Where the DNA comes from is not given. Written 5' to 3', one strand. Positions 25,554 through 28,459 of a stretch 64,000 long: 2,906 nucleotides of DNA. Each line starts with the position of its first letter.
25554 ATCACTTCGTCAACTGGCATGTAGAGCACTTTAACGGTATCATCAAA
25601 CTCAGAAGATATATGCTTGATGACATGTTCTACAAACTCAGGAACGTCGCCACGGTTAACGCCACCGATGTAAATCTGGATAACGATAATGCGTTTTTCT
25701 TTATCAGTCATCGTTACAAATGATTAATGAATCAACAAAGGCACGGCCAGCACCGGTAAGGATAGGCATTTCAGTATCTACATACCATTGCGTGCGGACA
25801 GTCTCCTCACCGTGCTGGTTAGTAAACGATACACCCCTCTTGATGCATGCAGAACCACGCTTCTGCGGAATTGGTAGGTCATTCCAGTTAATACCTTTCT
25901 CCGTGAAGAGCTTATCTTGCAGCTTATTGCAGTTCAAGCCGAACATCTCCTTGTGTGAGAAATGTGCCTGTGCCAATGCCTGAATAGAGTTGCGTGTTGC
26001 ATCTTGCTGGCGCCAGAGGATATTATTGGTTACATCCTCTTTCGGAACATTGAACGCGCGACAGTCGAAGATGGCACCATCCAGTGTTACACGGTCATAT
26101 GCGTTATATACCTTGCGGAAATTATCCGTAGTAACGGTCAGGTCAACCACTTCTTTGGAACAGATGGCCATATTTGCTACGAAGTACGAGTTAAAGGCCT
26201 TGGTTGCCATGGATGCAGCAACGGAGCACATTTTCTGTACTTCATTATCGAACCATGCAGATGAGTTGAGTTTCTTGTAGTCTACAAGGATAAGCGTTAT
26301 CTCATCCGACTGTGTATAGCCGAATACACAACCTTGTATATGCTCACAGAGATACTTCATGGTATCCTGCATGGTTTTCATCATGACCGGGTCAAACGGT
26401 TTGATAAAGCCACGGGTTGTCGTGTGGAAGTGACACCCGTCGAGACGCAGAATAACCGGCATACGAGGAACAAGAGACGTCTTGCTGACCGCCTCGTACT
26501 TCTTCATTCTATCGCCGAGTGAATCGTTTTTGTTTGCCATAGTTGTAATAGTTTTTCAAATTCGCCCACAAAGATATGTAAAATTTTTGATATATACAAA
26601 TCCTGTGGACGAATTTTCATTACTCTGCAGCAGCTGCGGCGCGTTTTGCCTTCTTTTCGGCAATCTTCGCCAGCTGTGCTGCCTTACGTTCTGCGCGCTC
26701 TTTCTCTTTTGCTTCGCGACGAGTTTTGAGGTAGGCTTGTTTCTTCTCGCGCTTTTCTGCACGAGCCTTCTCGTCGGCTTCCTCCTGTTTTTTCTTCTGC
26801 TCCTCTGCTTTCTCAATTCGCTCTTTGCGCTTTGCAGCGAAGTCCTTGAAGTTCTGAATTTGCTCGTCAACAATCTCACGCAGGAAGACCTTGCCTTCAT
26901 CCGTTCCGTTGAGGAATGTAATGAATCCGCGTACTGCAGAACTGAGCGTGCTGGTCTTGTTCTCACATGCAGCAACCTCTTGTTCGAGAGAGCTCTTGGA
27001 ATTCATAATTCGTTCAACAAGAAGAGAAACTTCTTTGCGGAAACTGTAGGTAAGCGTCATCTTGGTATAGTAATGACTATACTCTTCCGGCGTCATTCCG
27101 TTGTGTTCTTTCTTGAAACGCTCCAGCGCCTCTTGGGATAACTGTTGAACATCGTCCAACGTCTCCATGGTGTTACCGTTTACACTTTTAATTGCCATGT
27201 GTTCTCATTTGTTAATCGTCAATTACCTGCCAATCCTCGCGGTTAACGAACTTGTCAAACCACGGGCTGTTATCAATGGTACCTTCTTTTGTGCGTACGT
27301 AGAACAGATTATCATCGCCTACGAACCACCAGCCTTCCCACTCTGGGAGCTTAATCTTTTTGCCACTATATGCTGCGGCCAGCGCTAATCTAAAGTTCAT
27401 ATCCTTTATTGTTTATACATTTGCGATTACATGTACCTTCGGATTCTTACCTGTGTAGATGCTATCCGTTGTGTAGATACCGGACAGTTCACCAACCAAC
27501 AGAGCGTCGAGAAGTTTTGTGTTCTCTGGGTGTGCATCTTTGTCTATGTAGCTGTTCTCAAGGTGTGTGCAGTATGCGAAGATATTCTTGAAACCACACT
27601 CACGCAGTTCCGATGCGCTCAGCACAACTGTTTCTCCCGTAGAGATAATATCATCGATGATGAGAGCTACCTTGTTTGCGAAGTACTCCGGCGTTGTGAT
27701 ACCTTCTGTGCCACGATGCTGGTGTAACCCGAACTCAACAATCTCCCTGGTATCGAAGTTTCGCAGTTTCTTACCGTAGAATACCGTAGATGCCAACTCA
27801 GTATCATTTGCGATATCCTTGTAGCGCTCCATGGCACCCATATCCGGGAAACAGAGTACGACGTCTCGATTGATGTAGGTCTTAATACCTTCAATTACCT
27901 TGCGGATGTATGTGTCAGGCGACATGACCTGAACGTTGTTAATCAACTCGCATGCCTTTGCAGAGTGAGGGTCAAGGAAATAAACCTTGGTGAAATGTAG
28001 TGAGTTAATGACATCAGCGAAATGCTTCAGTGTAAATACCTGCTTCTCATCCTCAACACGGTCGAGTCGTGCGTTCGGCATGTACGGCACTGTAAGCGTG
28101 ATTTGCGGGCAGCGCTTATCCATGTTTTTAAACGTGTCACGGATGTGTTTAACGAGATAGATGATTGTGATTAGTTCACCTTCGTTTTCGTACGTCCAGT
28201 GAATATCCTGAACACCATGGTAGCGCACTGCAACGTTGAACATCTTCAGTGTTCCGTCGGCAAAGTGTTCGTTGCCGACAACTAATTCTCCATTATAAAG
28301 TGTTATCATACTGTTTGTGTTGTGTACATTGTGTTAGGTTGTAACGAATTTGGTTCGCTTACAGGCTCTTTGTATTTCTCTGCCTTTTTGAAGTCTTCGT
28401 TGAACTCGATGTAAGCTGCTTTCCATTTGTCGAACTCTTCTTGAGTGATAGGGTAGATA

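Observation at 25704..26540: Thg1-like 3'-5' nucleotidyltransferase embedded in the NAD operon with its own strong promoter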

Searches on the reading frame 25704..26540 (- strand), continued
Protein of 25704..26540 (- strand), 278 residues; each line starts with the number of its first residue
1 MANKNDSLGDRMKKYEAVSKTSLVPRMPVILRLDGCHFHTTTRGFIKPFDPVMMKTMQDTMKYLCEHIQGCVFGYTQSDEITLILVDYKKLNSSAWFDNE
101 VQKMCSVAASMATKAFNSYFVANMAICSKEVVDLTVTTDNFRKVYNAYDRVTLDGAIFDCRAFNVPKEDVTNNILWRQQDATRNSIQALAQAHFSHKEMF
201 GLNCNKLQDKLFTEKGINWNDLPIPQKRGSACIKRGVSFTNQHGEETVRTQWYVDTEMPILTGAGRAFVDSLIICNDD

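Call 67: find_encoding_contigs(protein=P0014, flank=8000, max_places=2)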
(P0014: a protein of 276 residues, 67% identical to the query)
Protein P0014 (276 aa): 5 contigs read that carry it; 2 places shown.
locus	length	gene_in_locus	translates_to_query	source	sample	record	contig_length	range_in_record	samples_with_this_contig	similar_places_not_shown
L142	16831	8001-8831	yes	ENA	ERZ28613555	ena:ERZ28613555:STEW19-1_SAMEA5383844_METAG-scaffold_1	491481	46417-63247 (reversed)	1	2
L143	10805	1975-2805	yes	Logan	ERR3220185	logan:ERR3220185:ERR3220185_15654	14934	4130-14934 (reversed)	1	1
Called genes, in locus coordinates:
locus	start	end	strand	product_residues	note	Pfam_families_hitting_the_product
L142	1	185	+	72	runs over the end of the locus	-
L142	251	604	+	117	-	-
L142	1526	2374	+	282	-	PF13912:zf-C2H2_6 (weak)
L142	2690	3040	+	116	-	PF00583:Acetyltransf_1 (weak), PF13673:Acetyltransf_10 (weak), PF13508:Acetyltransf_7 (weak)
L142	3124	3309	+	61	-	-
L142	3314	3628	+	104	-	-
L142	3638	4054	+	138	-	-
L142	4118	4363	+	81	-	-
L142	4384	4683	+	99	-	-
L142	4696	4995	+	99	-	-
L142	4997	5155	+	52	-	-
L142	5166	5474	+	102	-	-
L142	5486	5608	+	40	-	-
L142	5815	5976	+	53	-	-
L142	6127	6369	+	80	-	-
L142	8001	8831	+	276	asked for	PF04446:Thg1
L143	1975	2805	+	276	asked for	PF04446:Thg1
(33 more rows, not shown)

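Call 83: find_related_loci(query=A5, collection=viral_contigs, flank=10000)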
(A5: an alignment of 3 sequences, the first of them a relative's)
Query A5 (555 aa) in viral_contigs; peptide patterns used: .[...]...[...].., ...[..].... (x = any residue, [..] = any of these).
599 stretches matched a pattern (row limit reached: there are more); 584 encode a relative of the query (tblastn E <= 1e-3); the best 80 are kept; 80 distinct loci.
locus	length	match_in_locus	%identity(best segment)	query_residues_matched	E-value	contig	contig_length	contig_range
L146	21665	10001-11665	100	1-555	0e+0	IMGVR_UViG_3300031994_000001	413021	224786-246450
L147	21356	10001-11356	48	13-465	1e-126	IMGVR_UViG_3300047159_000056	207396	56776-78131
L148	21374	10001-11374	45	6-465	4e-118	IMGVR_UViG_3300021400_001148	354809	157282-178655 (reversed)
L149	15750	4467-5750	40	27-463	4e-93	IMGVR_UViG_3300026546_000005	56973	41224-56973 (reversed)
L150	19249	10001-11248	37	27-457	6e-71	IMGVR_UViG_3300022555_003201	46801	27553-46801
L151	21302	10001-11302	35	14-460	7e-60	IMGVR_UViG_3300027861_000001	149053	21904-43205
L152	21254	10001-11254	35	28-435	2e-59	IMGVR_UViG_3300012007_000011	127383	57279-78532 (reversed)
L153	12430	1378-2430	37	25-389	7e-58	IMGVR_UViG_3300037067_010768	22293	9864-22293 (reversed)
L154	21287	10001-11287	35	22-466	5e-55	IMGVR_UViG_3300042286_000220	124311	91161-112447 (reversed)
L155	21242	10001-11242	33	13-452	5e-54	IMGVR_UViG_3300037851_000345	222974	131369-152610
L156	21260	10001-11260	32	28-446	4e-53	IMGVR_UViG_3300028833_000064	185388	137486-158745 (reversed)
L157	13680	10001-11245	32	27-456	2e-52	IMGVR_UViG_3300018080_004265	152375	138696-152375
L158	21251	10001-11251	33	13-466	8e-61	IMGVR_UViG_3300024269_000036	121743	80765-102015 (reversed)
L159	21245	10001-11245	33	28-435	3e-52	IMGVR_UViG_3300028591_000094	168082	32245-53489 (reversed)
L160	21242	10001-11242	33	28-435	5e-51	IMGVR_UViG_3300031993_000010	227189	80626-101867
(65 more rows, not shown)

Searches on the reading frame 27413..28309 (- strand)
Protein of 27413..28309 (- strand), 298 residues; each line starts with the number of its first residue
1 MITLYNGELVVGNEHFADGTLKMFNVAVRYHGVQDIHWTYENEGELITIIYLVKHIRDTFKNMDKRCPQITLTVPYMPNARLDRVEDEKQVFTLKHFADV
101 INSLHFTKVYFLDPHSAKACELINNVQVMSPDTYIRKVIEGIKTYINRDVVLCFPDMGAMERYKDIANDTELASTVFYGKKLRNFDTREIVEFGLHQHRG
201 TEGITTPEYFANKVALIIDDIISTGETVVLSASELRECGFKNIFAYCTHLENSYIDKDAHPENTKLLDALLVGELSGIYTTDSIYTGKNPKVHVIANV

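Call 3: search_protein_families(library=pfam, proteins=[window:27413-28309:-], max_evalue=0.01)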
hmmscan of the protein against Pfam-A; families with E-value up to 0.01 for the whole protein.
window:27413-28309:- (298 aa): 3 families
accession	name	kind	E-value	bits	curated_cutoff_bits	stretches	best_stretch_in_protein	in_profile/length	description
PF00156.33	Pribosyltran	-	2.4e-07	30.7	26.3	1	143-258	23-133/158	Phosphoribosyl transferase domain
PF14572.12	Pribosyl_synth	-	0.0026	18.2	27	1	211-251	82-122/184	Phosphoribosyl synthetase-associated domain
PF22239.2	DUF6947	-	0.0038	17.8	27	0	95-160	31-97/134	Domain of unknown function (DUF6947)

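Call 9: search_protein_families(library=ncbifam, proteins=[window:27413-28309:-], max_evalue=0.001)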
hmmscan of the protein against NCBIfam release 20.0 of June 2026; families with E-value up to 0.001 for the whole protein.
window:27413-28309:- (298 aa): 11 families
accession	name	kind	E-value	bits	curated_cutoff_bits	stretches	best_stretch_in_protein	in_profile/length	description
TIGR01251.1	ribP_PPkin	subfamily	3.8e-25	88.4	113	1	64-286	77-274/309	ribose-phosphate diphosphokinase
NF002095.0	PRK00934.1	equivalog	1.9e-22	79.8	296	1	38-249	55-242/287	ribose-phosphate diphosphokinase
NF002320.0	PRK01259.1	subfamily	1.8e-15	57.1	297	1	15-249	37-251/316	ribose-phosphate diphosphokinase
NF001815.0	PRK00553.1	equivalog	2.7e-15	56.3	484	1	6-273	33-281/332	ribose-phosphate pyrophosphokinase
NF005537.0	PRK07199.1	subfamily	1.8e-13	50.3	322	1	65-249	78-248/301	ribose-phosphate diphosphokinase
NF002758.0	PRK02812.1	equivalog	1.6e-12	47.2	518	1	67-250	100-268/330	ribose-phosphate pyrophosphokinase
NF005299.0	PRK06827.1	subfamily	4.3e-12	45.4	327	1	52-248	108-301/383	phosphoribosylpyrophosphate synthetase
NF002618.0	PRK02269.1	equivalog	1.3e-10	41.4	460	1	67-250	84-255/321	ribose-phosphate diphosphokinase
NF002686.0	PRK02458.1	equivalog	5.7e-07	29.3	506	1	69-250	90-256/323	ribose-phosphate diphosphokinase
NF003428.0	PRK04923.1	equivalog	6.3e-07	28.8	536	1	15-254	37-259/319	ribose-phosphate diphosphokinase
NF002844.0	PRK03092.1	equivalog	2.2e-06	27.2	438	1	69-249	92-260/326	ribose-phosphate diphosphokinase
